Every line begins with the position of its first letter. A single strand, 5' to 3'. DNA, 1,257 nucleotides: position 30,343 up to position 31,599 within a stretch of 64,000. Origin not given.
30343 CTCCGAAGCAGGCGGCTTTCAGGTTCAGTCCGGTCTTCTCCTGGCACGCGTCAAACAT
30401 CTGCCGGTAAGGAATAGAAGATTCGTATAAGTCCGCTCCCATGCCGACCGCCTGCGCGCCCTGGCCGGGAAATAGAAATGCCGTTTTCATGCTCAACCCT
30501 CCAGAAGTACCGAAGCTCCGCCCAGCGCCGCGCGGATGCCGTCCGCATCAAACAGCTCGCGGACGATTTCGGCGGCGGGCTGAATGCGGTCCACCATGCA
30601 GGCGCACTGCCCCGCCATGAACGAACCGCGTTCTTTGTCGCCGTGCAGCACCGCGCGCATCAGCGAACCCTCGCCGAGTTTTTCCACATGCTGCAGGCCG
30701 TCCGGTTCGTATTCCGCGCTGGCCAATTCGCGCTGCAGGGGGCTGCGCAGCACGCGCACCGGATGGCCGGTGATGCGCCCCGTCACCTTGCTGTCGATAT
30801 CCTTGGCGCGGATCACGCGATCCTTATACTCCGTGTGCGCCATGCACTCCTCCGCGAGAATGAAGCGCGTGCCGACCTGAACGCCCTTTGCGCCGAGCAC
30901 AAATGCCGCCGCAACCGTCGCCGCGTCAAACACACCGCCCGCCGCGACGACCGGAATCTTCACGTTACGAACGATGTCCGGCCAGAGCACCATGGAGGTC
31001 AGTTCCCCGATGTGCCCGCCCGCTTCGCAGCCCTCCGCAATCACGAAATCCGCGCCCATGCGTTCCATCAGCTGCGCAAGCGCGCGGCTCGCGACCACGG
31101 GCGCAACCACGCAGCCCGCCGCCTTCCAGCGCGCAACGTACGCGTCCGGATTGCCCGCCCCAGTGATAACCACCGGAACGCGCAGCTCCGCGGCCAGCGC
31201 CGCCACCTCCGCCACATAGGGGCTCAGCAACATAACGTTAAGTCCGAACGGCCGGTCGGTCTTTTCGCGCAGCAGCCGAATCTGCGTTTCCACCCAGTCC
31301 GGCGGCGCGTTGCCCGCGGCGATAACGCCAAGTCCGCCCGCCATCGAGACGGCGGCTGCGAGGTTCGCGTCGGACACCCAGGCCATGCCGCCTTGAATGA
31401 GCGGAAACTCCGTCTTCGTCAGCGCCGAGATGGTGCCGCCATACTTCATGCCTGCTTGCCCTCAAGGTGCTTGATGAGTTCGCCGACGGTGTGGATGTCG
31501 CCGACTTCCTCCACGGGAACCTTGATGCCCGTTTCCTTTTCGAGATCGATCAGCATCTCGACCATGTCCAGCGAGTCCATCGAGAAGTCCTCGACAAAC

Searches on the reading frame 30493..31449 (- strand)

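Call 49: search_protein_families(library=pfam, proteins=[window:30493-31449:-], max_evalue=0.00001)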
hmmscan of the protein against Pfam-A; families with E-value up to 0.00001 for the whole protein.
window:30493-31449:- (318 aa): 2 families
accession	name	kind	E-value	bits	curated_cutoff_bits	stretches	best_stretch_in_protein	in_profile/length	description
PF03060.21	NMO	-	7.6e-70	236.3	28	2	78-300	102-329/331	Nitronate monooxygenase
PF00478.31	IMPDH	-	3.8e-07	29.9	25.6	0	12-193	32-173/345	IMP dehydrogenase / GMP reductase domain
